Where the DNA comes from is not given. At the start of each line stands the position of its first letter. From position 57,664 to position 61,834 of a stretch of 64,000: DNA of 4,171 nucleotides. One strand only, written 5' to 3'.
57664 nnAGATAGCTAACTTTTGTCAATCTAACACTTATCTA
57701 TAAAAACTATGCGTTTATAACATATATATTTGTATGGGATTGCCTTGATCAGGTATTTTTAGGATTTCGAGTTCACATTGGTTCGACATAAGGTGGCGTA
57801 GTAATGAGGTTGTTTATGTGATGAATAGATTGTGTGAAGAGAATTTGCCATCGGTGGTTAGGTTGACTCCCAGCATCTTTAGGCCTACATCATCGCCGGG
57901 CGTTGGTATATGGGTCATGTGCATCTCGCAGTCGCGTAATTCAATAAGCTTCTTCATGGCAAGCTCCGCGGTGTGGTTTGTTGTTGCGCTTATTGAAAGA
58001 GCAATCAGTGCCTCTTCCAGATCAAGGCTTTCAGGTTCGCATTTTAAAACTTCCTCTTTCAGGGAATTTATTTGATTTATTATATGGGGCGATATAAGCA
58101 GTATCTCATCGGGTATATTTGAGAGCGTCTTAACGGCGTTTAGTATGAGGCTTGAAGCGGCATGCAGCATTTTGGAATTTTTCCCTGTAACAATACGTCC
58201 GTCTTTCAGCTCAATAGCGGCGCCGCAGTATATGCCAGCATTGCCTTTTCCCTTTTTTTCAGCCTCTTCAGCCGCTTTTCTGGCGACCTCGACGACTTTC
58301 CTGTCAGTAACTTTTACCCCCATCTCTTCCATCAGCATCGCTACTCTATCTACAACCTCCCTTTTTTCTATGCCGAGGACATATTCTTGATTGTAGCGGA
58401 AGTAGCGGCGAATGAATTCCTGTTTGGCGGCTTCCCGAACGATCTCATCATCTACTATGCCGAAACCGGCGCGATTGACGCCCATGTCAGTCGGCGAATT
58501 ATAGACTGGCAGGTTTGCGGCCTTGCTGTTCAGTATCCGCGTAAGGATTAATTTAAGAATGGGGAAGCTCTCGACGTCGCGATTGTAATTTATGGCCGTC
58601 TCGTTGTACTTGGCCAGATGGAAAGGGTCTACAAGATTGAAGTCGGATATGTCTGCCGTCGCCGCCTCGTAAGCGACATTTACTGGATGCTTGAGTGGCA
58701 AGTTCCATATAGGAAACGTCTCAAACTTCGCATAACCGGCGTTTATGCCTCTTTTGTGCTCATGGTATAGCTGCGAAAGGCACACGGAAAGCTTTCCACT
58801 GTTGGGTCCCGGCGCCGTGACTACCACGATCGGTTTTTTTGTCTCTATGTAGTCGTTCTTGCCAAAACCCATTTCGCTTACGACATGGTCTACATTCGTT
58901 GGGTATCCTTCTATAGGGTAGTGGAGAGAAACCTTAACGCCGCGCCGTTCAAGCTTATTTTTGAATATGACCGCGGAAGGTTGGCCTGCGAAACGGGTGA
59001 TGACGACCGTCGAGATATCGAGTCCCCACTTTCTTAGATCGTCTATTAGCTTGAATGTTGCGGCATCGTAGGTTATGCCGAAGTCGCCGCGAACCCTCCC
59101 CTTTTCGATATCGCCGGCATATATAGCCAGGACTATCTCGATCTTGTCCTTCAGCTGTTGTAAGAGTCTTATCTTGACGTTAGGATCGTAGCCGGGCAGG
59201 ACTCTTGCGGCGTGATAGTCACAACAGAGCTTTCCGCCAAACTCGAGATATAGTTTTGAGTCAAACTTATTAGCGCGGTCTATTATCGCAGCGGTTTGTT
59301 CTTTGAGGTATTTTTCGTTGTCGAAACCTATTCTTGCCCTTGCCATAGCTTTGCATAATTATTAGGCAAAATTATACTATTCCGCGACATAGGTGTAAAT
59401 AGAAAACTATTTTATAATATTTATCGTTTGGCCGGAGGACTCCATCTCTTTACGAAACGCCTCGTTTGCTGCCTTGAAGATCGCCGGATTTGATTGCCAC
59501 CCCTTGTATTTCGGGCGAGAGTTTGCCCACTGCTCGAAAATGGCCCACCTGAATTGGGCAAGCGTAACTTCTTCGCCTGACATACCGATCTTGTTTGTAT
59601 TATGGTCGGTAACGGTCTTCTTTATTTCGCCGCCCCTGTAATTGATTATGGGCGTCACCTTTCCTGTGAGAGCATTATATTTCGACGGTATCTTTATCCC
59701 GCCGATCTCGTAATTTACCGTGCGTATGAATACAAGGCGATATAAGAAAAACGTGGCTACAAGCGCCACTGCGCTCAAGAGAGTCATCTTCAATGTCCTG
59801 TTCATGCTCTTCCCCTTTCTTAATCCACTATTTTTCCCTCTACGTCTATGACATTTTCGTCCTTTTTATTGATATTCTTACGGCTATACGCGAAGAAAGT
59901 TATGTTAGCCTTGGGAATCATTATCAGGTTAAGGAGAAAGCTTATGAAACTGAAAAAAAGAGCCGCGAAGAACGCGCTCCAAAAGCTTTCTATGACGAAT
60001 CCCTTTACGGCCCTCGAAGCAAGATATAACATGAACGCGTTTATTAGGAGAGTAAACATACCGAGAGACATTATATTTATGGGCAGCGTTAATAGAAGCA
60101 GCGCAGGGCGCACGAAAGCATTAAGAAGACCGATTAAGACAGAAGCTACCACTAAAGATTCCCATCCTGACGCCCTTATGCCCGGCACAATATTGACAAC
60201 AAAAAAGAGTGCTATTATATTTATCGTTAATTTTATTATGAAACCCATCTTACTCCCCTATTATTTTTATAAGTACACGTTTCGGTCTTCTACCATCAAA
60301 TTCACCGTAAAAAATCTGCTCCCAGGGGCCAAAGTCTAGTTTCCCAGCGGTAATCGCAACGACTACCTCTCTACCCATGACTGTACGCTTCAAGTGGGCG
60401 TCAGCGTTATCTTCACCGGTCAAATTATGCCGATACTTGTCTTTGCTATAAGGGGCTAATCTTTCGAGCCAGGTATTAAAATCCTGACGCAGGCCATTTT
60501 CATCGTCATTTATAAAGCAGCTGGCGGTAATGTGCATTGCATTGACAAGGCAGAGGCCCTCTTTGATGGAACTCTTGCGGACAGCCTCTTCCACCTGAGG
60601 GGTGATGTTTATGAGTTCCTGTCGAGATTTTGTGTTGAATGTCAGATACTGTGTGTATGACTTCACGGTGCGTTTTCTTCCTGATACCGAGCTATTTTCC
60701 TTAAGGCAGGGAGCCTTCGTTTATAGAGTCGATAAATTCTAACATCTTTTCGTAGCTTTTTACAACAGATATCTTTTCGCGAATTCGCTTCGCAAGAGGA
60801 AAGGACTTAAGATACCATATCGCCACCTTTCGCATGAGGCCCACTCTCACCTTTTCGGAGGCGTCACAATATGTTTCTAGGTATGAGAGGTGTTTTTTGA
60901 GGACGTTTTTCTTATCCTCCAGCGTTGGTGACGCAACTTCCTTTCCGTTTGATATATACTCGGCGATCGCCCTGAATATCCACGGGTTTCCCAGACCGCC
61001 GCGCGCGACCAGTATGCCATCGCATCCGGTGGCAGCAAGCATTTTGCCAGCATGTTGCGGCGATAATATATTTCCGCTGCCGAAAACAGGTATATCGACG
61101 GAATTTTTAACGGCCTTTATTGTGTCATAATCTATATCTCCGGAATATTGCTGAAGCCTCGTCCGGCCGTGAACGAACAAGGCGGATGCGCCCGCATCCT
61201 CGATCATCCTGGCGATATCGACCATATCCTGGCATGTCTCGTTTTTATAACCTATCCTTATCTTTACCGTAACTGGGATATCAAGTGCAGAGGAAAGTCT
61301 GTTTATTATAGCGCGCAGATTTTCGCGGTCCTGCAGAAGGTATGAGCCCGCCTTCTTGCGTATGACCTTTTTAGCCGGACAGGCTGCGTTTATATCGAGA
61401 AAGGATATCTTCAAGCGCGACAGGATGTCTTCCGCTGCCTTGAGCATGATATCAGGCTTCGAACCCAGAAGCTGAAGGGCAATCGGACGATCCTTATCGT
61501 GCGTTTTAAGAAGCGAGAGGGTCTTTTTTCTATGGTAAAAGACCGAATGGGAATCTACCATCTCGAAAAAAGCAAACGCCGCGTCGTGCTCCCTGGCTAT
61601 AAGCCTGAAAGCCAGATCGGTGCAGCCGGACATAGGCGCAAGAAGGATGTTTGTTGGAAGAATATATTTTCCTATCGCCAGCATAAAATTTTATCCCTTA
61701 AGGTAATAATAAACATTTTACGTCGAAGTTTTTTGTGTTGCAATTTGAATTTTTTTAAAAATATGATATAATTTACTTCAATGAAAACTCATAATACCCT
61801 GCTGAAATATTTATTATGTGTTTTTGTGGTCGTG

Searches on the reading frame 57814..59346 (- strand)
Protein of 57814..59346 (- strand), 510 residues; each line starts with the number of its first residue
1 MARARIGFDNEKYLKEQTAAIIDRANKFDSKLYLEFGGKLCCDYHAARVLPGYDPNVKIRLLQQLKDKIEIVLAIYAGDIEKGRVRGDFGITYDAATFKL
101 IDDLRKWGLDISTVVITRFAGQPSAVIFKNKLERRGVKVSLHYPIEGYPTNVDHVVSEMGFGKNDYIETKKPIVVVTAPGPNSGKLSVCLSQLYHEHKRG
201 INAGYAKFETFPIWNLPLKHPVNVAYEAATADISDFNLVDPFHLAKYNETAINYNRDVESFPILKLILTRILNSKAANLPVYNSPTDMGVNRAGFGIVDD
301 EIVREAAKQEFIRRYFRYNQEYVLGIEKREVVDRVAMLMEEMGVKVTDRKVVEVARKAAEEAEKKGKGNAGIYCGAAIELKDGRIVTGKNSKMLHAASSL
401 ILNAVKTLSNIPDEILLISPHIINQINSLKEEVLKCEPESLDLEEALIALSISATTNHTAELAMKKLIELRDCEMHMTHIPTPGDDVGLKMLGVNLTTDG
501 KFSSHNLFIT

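Call 11: search_protein_families(library=pfam, proteins=[window:57814-59346:-], max_evalue=0.001)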
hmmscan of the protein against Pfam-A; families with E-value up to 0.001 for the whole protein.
window:57814-59346:- (510 aa): 2 families
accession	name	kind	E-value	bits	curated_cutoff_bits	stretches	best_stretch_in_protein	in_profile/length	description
PF08903.17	DUF1846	-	3.3e-161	536.1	27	1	6-342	1-332/333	Domain of unknown function DUF1846, N-terminal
PF20921.3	DUF1846_C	-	3.6e-53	179.8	27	1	348-508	2-153/153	Domain of unknown function DUF1846, C-terminal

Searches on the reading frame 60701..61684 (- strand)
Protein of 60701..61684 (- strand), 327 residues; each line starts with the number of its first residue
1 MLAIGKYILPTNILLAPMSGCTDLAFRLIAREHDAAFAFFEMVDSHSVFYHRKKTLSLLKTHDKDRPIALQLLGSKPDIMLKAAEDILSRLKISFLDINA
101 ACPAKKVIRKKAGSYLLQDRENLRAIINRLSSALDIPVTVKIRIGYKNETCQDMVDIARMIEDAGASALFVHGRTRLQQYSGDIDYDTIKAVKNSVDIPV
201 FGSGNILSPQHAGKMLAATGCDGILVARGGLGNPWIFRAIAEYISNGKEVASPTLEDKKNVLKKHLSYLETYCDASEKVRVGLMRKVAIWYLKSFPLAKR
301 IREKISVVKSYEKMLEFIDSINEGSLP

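Call 11: search_protein_families(library=pfam, proteins=[window:60701-61684:-], max_evalue=0.001)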
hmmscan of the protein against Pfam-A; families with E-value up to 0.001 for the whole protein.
window:60701-61684:- (327 aa): 1 family
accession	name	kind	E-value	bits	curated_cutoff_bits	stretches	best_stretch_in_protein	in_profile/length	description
PF01207.24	Dus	-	1.8e-77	260.9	20.4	1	14-318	1-302/311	Dihydrouridine synthase (Dus)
